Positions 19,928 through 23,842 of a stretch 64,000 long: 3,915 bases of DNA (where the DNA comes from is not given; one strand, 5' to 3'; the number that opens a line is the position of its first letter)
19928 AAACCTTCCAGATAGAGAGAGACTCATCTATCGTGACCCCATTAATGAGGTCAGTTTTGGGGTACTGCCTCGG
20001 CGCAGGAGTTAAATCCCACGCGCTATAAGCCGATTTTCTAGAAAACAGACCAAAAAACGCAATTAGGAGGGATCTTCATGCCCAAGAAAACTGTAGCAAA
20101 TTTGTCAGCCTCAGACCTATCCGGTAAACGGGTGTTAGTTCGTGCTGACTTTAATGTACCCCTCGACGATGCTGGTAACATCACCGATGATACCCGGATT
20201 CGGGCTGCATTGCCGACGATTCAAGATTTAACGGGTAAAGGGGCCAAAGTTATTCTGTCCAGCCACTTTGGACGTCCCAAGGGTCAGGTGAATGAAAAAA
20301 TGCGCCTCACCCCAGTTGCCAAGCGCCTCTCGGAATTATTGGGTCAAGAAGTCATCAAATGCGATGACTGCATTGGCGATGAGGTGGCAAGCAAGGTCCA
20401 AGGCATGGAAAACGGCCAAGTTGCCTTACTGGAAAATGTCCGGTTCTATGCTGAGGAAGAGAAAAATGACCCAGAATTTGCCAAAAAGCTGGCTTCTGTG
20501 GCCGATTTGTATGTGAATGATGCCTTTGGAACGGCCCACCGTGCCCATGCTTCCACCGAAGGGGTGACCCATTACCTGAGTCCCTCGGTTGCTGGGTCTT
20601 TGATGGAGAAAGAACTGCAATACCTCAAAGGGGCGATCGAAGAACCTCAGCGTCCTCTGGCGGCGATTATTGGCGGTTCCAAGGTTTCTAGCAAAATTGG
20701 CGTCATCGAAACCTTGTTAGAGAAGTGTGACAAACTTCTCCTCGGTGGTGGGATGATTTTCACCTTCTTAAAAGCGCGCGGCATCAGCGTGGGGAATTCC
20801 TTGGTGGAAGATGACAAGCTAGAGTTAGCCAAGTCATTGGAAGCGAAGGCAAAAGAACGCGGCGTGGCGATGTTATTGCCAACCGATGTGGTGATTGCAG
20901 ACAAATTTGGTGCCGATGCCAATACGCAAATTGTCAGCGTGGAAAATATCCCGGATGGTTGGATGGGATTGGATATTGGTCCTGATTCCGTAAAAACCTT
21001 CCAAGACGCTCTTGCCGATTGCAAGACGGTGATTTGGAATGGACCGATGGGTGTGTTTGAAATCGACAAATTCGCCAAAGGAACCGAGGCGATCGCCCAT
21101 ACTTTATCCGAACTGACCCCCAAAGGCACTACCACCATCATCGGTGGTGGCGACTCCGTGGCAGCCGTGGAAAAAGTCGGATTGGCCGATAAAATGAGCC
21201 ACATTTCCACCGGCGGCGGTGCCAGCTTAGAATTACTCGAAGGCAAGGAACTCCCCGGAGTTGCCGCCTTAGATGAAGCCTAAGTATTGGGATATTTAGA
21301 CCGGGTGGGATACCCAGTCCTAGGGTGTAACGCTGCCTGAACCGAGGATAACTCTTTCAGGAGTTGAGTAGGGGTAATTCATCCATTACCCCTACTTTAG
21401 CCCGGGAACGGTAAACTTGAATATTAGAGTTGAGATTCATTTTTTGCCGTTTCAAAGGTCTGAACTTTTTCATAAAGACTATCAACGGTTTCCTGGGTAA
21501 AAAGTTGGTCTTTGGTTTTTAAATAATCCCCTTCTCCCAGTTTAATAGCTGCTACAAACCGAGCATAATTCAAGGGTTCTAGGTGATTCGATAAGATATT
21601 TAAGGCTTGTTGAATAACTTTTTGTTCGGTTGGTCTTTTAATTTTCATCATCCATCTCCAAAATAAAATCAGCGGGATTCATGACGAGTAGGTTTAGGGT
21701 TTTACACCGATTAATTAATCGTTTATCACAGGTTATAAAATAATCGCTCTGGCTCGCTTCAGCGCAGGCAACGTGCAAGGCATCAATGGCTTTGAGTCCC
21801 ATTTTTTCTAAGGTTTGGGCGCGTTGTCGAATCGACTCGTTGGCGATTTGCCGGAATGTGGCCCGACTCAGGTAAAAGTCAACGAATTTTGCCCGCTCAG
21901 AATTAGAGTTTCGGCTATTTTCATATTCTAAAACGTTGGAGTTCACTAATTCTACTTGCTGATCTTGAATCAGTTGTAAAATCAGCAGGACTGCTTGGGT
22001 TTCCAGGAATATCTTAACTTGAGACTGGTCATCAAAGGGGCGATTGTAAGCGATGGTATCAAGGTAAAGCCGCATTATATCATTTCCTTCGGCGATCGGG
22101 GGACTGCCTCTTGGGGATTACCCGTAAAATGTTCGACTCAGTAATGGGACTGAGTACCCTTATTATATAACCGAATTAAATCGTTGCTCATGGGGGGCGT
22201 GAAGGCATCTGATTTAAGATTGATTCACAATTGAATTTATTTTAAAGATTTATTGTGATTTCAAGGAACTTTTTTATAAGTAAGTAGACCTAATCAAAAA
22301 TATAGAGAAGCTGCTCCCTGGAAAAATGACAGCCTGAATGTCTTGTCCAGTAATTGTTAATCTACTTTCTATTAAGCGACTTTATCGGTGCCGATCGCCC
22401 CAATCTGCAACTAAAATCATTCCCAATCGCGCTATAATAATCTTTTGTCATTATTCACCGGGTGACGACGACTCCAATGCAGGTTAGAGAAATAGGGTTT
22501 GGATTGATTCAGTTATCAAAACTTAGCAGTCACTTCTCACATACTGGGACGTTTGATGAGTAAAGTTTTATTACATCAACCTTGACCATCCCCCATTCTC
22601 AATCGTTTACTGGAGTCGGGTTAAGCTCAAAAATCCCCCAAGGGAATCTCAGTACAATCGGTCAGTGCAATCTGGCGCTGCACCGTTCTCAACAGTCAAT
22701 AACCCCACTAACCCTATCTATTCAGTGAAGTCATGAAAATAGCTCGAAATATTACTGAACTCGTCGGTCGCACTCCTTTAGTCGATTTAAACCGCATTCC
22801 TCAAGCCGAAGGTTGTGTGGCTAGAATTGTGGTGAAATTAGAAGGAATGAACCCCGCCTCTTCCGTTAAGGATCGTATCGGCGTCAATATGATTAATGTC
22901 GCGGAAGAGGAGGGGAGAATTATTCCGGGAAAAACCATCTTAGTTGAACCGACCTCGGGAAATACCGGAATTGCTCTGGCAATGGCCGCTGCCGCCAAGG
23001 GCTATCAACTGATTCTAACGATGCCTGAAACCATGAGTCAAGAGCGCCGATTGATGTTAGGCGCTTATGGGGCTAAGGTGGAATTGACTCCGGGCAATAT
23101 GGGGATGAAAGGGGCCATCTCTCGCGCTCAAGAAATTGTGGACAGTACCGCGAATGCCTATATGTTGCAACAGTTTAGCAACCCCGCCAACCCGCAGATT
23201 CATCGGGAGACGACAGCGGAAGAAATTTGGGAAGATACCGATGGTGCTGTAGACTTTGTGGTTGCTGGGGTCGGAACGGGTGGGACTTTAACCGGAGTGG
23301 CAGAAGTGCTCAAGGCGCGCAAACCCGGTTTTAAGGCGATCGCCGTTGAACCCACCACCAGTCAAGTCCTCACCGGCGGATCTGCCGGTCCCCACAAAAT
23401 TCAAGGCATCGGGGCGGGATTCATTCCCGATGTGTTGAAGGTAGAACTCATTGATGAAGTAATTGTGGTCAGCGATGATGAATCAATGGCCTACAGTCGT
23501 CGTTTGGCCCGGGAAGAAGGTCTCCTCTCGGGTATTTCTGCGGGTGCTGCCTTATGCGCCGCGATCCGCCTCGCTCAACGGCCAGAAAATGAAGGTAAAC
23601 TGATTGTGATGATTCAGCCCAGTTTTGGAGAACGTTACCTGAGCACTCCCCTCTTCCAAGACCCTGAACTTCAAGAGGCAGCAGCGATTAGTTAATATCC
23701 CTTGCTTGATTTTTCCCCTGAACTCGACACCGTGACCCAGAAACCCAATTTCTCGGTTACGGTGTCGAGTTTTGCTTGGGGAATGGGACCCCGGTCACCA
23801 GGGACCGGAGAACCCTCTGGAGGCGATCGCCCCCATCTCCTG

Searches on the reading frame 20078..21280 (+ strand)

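Call 27: search_protein_families(library=pfam, proteins=[window:20078-21280:+], max_evalue=0.001)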
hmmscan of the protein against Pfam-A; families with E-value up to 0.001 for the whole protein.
window:20078-21280:+ (401 aa): 1 family
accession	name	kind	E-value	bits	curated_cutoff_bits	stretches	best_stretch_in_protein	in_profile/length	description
PF00162.24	PGK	-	3.3e-169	563.3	27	1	12-390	4-379/379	Phosphoglycerate kinase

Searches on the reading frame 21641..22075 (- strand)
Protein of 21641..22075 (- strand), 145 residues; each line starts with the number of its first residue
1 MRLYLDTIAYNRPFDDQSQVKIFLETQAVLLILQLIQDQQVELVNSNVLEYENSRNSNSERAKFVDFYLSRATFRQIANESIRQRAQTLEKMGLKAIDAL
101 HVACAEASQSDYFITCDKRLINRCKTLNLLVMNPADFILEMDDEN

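Call 26: search_protein_families(library=pfam, proteins=[window:21641-22075:-], max_evalue=0.01)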
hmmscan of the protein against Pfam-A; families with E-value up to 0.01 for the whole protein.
window:21641-22075:- (145 aa): 1 family
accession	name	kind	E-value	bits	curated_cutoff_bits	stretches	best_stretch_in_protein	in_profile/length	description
PF01850.27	PIN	-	5.6e-06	27.4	23.6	1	36-122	25-116/120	PIN domain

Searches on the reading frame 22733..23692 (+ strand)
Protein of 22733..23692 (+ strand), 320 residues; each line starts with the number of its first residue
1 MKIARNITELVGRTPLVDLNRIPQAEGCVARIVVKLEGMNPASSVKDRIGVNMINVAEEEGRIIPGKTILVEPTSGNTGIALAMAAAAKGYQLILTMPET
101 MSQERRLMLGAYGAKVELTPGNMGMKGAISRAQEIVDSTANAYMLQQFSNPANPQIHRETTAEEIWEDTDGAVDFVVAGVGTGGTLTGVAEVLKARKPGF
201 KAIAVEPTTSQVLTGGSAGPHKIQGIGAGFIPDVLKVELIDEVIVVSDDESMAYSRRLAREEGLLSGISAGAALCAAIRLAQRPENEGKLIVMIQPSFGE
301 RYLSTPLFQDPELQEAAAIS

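Call 63: search_protein_families(library=pfam, proteins=[window:22733-23692:+], max_evalue=0.001)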
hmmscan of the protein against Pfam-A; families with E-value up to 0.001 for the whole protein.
window:22733-23692:+ (320 aa): 1 family
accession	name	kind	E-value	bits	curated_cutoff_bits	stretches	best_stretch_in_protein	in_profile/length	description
PF00291.31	PALP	-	1.7e-73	248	35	1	7-294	1-292/295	Pyridoxal-phosphate dependent enzyme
